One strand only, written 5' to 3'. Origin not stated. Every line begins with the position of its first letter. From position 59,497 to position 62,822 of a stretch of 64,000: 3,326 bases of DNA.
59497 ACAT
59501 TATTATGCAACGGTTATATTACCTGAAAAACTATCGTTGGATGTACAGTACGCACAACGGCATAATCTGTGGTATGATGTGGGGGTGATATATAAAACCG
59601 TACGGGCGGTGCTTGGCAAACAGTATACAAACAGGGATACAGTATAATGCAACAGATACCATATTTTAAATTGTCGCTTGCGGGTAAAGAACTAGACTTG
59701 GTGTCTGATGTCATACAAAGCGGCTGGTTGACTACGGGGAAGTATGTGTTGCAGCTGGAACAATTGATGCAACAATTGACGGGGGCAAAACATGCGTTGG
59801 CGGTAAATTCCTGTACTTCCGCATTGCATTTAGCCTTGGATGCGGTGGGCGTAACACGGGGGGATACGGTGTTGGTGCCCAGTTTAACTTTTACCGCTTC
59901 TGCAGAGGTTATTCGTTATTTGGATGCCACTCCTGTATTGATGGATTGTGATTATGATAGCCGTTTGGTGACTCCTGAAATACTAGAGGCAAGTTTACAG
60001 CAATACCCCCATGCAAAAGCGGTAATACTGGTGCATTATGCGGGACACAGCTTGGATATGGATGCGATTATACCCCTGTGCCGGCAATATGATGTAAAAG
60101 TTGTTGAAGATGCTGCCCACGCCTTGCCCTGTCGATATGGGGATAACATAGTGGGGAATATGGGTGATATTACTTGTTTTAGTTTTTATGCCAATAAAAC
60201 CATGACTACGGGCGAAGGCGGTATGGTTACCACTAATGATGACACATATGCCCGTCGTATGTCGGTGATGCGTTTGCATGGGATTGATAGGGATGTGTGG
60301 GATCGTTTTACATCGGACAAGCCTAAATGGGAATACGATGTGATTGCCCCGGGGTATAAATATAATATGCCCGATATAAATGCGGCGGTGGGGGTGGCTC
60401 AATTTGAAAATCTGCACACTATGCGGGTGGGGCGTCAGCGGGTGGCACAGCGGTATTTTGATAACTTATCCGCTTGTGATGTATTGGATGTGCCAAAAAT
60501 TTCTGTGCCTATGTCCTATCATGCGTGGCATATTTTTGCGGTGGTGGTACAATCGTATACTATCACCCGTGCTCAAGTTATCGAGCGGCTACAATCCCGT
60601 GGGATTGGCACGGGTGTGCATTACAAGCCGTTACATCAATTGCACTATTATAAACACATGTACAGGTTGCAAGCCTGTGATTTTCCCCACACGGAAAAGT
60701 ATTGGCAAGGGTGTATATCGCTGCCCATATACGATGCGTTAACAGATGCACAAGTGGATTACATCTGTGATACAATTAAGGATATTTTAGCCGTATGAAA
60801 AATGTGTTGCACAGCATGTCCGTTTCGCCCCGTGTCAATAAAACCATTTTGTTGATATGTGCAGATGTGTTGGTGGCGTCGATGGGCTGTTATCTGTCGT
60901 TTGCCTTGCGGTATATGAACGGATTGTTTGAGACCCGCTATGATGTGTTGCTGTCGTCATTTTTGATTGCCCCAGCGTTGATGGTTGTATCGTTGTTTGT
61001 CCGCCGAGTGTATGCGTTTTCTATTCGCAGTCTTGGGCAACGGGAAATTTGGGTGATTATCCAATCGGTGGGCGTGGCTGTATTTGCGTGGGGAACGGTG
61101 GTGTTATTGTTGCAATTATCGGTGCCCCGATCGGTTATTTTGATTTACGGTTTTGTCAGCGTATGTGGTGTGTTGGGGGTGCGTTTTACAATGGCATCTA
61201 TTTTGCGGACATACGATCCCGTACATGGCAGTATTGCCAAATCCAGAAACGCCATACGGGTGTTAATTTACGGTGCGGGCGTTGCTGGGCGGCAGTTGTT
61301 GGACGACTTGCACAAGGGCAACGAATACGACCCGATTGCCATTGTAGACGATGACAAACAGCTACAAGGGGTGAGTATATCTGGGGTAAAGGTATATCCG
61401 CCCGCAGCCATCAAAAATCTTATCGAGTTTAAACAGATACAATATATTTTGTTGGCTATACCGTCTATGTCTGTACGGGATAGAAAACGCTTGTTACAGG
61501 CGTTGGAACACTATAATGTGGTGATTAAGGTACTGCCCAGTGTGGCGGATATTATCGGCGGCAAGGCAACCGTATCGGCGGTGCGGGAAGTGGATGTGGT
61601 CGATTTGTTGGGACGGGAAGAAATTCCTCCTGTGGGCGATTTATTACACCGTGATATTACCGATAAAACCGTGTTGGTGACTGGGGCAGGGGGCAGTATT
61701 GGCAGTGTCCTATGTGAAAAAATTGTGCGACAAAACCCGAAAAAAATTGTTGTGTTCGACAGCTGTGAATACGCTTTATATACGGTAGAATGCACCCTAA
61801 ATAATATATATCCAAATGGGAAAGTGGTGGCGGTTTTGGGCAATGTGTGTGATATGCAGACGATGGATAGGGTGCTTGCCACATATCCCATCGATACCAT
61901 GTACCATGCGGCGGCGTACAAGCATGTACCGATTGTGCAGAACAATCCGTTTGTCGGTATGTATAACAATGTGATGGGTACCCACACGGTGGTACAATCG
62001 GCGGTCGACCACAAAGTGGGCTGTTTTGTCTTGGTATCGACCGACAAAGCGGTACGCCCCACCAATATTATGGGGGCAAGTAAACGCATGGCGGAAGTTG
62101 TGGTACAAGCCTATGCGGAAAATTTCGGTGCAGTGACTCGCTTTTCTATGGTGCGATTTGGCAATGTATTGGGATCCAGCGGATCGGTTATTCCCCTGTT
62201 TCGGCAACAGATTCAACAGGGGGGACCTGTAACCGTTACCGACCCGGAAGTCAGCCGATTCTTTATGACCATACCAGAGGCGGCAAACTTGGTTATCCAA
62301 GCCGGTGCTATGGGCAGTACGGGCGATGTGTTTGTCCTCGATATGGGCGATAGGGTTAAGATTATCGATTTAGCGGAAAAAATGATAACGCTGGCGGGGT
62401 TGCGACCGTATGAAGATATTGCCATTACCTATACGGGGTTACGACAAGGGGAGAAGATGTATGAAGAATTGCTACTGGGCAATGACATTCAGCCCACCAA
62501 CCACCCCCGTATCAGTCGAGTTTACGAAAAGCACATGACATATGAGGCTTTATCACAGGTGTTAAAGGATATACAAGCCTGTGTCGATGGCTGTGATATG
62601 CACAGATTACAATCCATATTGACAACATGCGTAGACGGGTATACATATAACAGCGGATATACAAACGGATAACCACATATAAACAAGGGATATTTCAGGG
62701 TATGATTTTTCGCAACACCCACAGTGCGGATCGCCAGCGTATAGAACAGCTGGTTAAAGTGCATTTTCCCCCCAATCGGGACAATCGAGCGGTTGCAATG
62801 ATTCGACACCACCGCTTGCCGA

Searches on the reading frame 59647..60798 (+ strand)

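Call 94: search_protein_families(library=pfam, proteins=[window:59647-60798:+], max_evalue=0.1)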
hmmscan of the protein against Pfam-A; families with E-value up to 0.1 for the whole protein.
window:59647-60798:+ (383 aa): 5 families
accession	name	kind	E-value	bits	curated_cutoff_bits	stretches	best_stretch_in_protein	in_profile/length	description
PF01041.23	DegT_DnrJ_EryC1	-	6.1e-116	388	19.8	1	14-377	6-359/360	DegT/DnrJ/EryC1/StrS aminotransferase family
PF00155.27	Aminotran_1_2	-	3.8e-06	26.8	19.7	1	35-131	45-154/361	Aminotransferase class I and II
PF01276.26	OKR_DC_1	-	4.4e-05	22.8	27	1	35-160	69-208/417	Orn/Lys/Arg decarboxylase, major domain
PF01212.27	Beta_elim_lyase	-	0.00021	21.1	27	1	33-211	33-226/288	Beta-eliminating lyase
PF01053.26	Cys_Met_Meta_PP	-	0.0067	15.5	27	1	36-103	56-121/381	Cys/Met metabolism PLP-dependent enzyme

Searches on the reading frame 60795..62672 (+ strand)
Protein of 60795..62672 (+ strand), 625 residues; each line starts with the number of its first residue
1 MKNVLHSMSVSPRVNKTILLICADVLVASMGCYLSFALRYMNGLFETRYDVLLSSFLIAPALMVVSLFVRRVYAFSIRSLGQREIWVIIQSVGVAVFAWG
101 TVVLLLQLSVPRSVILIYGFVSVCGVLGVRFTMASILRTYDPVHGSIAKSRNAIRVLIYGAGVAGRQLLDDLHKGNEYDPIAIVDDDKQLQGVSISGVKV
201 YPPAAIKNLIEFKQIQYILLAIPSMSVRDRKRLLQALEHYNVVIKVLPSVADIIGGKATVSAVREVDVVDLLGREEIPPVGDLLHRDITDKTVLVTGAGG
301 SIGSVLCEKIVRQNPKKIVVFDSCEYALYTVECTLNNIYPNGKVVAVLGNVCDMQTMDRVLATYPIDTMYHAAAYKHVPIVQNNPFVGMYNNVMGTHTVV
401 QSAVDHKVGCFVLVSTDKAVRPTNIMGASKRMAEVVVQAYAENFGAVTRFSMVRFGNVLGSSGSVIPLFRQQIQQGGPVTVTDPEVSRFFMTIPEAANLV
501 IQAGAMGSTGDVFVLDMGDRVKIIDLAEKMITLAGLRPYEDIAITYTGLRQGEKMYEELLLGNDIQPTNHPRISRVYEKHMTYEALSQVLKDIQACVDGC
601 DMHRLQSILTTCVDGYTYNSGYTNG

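Call 10: search_protein_families(library=pfam, proteins=[window:60795-62672:+], max_evalue=0.001)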
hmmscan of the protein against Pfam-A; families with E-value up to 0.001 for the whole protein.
window:60795-62672:+ (625 aa): 11 families
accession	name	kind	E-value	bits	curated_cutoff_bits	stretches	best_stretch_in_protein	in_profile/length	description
PF02719.21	Polysacc_synt_2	-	5e-115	384.1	20.2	1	293-576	1-291/293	Polysaccharide biosynthesis protein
PF01370.27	Epimerase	-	4.8e-22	79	20.9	1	293-513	1-237/240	NAD dependent epimerase/dehydratase family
PF16363.11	GDP_Man_Dehyd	-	5e-16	59.5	27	1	294-529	1-261/332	GDP-mannose 4,6 dehydratase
PF01073.25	3Beta_HSD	-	4.9e-11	42.6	22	1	294-422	1-122/280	3-beta hydroxysteroid dehydrogenase/isomerase family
PF13727.12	CoA_binding_3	-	3.9e-08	34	25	1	83-248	16-175/175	CoA-binding domain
PF04321.23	RmlD_sub_bind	-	1.1e-06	28.4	27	1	292-463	2-156/287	RmlD substrate binding domain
PF07993.18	NAD_binding_4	-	1.2e-06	28.4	20.1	0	295-421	1-141/258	Male sterility protein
PF03435.24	Sacchrp_dh_NADP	-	3.4e-06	27.9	25.1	0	156-190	1-35/129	Saccharopine dehydrogenase NADP binding domain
PF00106.31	adh_short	-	1.8e-05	24.7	26.6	1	291-375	1-87/195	short chain dehydrogenase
PF17836.7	PglD_N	-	3.5e-05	24.7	23.4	1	155-230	1-73/78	PglD N-terminal domain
PF02254.24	TrkA_N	-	0.00079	20.2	23.8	0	156-191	1-35/116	TrkA-N domain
